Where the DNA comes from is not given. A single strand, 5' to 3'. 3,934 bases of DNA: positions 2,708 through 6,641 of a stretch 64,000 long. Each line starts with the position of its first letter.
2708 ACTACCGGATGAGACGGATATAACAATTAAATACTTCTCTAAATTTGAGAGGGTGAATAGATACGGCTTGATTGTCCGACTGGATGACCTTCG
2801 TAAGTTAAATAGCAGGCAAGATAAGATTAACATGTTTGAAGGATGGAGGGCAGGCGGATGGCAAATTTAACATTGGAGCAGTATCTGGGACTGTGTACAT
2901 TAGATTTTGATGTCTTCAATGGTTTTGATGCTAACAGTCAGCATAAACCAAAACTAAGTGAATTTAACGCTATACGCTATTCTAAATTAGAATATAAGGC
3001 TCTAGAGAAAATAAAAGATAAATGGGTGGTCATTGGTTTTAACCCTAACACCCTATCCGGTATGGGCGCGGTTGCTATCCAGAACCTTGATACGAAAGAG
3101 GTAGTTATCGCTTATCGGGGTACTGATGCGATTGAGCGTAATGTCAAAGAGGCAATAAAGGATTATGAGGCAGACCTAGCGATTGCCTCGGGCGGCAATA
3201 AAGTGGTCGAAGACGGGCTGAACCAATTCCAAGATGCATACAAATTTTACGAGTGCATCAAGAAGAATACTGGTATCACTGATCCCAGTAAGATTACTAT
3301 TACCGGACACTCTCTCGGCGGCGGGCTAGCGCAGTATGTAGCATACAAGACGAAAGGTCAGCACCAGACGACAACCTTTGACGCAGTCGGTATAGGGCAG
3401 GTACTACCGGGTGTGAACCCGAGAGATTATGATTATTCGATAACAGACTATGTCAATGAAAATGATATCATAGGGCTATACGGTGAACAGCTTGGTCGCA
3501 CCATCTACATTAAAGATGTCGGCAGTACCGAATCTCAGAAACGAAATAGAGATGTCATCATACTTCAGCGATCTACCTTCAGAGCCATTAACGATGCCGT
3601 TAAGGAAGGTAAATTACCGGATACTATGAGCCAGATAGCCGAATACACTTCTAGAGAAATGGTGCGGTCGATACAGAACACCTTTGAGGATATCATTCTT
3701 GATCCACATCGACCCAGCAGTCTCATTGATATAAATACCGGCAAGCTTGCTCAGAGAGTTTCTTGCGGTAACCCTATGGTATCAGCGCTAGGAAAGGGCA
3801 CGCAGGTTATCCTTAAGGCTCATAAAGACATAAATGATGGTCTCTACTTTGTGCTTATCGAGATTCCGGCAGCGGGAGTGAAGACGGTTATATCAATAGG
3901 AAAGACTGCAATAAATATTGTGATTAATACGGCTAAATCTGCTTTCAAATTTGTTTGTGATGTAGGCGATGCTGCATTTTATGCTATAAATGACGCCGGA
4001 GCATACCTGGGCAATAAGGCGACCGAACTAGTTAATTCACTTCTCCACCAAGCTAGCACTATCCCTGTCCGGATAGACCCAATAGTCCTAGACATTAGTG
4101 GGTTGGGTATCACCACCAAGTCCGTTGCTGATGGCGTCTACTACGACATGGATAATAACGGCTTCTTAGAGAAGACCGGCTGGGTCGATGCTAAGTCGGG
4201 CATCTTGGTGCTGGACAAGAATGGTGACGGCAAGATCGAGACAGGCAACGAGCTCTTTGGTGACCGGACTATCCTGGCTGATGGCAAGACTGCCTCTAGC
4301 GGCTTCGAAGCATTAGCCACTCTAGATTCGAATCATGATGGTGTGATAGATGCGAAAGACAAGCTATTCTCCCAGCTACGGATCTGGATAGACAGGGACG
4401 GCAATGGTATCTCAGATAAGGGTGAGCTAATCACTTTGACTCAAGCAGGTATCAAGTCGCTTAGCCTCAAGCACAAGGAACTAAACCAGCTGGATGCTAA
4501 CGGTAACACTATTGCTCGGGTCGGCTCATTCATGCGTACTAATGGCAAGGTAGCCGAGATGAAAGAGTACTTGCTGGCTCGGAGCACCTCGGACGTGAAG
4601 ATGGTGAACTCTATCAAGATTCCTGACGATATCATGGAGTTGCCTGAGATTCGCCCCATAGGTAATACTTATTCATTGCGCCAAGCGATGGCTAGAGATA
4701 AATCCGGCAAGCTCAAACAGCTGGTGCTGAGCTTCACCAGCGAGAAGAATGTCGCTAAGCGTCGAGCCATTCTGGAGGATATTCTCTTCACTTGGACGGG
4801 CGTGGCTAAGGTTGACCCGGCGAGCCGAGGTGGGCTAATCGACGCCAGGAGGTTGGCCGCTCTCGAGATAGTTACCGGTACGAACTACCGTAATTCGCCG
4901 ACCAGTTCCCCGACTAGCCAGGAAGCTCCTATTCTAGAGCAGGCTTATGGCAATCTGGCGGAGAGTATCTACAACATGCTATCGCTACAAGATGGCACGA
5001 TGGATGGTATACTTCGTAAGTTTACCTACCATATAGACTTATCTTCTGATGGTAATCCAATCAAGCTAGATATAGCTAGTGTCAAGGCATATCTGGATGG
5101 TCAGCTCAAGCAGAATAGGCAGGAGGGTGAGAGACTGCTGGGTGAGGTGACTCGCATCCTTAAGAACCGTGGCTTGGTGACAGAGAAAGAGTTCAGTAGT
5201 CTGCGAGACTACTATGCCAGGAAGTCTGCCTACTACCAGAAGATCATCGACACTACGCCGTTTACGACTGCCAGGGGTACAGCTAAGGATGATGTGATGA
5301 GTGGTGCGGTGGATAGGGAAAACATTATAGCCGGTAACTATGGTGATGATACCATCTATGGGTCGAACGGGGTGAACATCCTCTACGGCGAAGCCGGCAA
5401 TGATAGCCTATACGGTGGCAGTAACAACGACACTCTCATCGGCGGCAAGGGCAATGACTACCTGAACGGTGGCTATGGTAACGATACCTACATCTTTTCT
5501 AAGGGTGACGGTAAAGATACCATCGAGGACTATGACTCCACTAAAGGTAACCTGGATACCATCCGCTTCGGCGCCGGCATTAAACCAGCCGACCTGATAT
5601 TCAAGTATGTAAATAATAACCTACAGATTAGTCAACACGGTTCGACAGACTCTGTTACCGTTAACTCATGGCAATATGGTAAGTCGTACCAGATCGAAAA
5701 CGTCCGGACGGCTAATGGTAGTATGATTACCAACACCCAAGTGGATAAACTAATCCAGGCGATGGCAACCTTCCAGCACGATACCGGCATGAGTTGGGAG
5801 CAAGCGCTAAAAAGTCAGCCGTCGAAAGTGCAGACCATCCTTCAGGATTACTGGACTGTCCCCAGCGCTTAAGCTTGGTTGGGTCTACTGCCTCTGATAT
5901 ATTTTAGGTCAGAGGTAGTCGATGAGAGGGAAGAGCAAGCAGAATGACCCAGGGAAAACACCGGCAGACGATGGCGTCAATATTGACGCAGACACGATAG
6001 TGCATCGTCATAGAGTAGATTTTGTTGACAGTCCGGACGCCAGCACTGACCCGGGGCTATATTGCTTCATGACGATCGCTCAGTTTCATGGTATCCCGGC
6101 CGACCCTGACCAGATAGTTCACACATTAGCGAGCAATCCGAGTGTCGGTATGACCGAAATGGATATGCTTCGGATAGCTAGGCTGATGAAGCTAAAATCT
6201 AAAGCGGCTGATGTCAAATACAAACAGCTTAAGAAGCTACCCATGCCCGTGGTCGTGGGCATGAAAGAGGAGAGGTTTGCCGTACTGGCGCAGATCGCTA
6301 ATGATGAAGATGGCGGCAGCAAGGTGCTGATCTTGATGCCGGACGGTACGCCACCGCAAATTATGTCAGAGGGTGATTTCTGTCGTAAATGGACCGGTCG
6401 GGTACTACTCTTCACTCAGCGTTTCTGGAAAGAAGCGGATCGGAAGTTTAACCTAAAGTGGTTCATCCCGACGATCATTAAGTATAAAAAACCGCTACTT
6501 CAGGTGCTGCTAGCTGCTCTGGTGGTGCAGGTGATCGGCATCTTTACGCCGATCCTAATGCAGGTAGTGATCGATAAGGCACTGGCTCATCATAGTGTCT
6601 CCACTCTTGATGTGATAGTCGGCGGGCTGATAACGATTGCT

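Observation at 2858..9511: Lipase-RTX effector with a dedicated HlyB/HlyD export pair, and no outer-membrane partner in a monoderm-looking genome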

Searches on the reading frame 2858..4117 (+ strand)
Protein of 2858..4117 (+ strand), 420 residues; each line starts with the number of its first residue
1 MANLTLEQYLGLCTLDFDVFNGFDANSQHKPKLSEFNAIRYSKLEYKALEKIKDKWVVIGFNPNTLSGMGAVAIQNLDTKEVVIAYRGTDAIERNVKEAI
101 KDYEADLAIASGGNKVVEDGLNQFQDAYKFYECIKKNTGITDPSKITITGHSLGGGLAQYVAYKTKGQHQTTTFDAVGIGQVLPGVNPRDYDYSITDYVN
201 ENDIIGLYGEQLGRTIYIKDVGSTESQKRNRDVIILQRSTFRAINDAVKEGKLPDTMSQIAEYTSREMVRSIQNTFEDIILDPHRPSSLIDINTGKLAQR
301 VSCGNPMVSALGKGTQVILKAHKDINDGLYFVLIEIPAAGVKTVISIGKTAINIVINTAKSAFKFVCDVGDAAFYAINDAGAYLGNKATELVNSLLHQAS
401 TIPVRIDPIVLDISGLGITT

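Call 52: predict_structure(alignment_id=A1)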
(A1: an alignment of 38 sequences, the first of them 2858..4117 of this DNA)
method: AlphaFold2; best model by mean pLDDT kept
length: 420 residues; sequences in the alignment: 38
mean_pLDDT: 62.2   pTM: 0.63
mean pLDDT of the five models: 62.2, 59.3, 58.0, 52.5, 50.1
residues with pLDDT >= 90: 92; 70-90: 103; 50-70: 30; < 50: 195
segments of 3 or more residues with pLDDT < 50: 90-120, 224-244, 246-248, 251-254, 259-277, 310-420
pLDDT, mean of each block of 10 residues (from residue 1): 82 85 82 91 88 94 78 93 82 34 46 41 82 92 92 90 91 86 76 91 71 86 49 43 49 47 44 45 79 86 57 35 32 33 34 30 29 32 30 32 35 37
secondary structure, 60 per line:
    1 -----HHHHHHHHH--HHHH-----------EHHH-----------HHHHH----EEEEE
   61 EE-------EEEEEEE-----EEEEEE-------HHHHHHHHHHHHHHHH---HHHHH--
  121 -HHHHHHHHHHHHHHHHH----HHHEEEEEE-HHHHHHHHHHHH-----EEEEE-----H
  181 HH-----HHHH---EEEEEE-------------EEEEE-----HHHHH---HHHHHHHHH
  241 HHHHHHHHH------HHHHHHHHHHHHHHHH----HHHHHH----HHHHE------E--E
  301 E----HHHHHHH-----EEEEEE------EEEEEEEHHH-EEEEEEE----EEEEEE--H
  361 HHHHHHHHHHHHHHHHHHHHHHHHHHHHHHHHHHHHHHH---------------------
elements in order: H6-14 H17-20 H47-51 E56-62 E70-76 E82-87 H95-110 H114-118 H122-138 E146-151 H153-164 E170-174 H188-191 E195-200 E214-218 H224-228 H232-249 H256-271 H276-281 H286-289 H306-312 E318-323 E330-336 E341-347 E352-357 H360-399

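Call 55: fold_search(model_id=the predicted structure, library=pdb)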
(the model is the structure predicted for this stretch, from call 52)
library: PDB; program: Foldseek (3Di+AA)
matches with E <= 10: 833; with E <= 0.001: 12
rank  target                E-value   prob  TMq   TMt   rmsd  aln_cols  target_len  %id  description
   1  3o0d_D                5.6e-06  1.00  0.33  0.44   6.4       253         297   16  Crystal structure of Lip2 lipase from Yarrowia lipolytica at 1.7 A resolution (released 2010-11-24)
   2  4jei                  1.4e-05  1.00  0.33  0.44   6.7       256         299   17  Nonglycosylated Yarrowia lipolytica LIP2 lipase (released 2013-03-13)
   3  3o0d_G                3.2e-05  1.00  0.32  0.44   6.2       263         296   15  Crystal structure of Lip2 lipase from Yarrowia lipolytica at 1.7 A resolution (released 2010-11-24)
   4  1uza_A                1.1e-04  1.00  0.31  0.47   5.9       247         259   12  Crystallographic structure of a feruloyl esterase from Aspergillus niger (released 2004-10-19)
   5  1usw_A                1.3e-04  1.00  0.30  0.46   6.6       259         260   12  Crystal Structure of Ferulic Acid Esterase from Aspergillus niger (released 2004-04-23)
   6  3ngm_A                2.3e-04  1.00  0.35  0.47   5.4       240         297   14  Crystal structure of lipase from Gibberella zeae (released 2011-05-25)
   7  2bjh_A                2.6e-04  1.00  0.30  0.46   5.4       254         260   11  Crystal Structure Of S133A AnFaeA-ferulic acid complex (released 2005-09-07)
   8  1uwc_A                3.6e-04  1.00  0.30  0.45   5.6       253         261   11  Feruloyl esterase from Aspergillus niger (released 2004-05-06)
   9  6a0w                  4.1e-04  1.00  0.30  0.43   6.1       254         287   16  Crystal structure of lipase from Rhizopus microsporus var. chinensis (released 2019-10-09)
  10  1tgl                  6.7e-04  1.00  0.31  0.47   7.4       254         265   15  A SERINE PROTEASE TRIAD FORMS THE CATALYTIC CENTRE OF A TRIACYLGLYCEROL LIPASE (released 1990-10-15)
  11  6qpr                  7.5e-04  1.00  0.30  0.38   6.5       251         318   16  Rhizomucor miehei lipase propeptide complex, Ser95/Ile96 deletion mutant (released 2019-03-13)
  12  4tgl                  9.4e-04  1.00  0.29  0.44   5.2       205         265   20  CATALYSIS AT THE INTERFACE: THE ANATOMY OF A CONFORMATIONAL CHANGE IN A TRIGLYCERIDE LIPASE (released 1993-07-15)
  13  1tic_A                1.1e-03  1.00  0.28  0.42   5.9       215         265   17  CONFORMATIONAL LABILITY OF LIPASES OBSERVED IN THE ABSENCE OF AN OIL-WATER INTERFACE: CRYSTALLOGRAPHIC STUDIES OF ENZY (released 1995-01-26)
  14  1tic_B                1.2e-03  1.00  0.29  0.43   8.3       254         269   16  CONFORMATIONAL LABILITY OF LIPASES OBSERVED IN THE ABSENCE OF AN OIL-WATER INTERFACE: CRYSTALLOGRAPHIC STUDIES OF ENZY (released 1995-01-26)
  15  6qpp                  1.4e-03  1.00  0.30  0.39   6.7       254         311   16  Rhizomucor miehei lipase propeptide complex, native (released 2019-03-13)
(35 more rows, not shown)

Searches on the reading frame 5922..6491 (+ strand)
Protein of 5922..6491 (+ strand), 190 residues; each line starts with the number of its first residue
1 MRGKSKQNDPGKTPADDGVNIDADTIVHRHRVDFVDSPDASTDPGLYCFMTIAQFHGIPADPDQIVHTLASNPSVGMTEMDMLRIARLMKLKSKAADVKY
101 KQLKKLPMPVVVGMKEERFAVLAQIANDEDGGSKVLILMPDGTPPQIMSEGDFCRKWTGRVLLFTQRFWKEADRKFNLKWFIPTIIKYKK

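Call 24: search_solved_structures(query=window:5922-6491:+, max_evalue=1, show_alignments=5)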
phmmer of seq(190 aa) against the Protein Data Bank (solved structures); distinct sequences matched with E-value up to 1: 10.
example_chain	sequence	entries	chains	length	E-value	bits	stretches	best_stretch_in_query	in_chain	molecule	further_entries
8dck_A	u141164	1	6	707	8.5e-13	51.7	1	42-190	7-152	Alpha-hemolysin translocation ATP-binding protein HlyB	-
7sgr_J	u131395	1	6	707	8.5e-13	51.7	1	42-190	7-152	Alpha-hemolysin translocation ATP-binding protein HlyB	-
3zua_A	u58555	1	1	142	2.4e-08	37.2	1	42-167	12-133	ALPHA-HEMOLYSIN TRANSLOCATION ATP-BINDING PROTEIN HLYB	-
7n87_A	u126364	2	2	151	0.0025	20.8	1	42-164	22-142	ABC-type bacteriocin transporter | Peptidase C39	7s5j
3b79_A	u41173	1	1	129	0.0079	19.2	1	40-168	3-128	Toxin secretion ATP-binding protein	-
6v9z_A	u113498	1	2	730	0.03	17.3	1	42-165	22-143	ABC-type bacteriocin transporter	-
8vp3_A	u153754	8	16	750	0.056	16.4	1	42-165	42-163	ABC-type bacteriocin transporter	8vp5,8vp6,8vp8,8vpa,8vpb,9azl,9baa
4s0f_A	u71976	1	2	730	0.056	16.4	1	42-165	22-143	ABC-type bacteriocin transporter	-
4ry2_A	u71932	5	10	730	0.056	16.4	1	42-165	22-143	ABC-type bacteriocin transporter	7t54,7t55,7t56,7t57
6vga_A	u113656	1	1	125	0.42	13.5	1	99-165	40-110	De novo designed protein RO2_1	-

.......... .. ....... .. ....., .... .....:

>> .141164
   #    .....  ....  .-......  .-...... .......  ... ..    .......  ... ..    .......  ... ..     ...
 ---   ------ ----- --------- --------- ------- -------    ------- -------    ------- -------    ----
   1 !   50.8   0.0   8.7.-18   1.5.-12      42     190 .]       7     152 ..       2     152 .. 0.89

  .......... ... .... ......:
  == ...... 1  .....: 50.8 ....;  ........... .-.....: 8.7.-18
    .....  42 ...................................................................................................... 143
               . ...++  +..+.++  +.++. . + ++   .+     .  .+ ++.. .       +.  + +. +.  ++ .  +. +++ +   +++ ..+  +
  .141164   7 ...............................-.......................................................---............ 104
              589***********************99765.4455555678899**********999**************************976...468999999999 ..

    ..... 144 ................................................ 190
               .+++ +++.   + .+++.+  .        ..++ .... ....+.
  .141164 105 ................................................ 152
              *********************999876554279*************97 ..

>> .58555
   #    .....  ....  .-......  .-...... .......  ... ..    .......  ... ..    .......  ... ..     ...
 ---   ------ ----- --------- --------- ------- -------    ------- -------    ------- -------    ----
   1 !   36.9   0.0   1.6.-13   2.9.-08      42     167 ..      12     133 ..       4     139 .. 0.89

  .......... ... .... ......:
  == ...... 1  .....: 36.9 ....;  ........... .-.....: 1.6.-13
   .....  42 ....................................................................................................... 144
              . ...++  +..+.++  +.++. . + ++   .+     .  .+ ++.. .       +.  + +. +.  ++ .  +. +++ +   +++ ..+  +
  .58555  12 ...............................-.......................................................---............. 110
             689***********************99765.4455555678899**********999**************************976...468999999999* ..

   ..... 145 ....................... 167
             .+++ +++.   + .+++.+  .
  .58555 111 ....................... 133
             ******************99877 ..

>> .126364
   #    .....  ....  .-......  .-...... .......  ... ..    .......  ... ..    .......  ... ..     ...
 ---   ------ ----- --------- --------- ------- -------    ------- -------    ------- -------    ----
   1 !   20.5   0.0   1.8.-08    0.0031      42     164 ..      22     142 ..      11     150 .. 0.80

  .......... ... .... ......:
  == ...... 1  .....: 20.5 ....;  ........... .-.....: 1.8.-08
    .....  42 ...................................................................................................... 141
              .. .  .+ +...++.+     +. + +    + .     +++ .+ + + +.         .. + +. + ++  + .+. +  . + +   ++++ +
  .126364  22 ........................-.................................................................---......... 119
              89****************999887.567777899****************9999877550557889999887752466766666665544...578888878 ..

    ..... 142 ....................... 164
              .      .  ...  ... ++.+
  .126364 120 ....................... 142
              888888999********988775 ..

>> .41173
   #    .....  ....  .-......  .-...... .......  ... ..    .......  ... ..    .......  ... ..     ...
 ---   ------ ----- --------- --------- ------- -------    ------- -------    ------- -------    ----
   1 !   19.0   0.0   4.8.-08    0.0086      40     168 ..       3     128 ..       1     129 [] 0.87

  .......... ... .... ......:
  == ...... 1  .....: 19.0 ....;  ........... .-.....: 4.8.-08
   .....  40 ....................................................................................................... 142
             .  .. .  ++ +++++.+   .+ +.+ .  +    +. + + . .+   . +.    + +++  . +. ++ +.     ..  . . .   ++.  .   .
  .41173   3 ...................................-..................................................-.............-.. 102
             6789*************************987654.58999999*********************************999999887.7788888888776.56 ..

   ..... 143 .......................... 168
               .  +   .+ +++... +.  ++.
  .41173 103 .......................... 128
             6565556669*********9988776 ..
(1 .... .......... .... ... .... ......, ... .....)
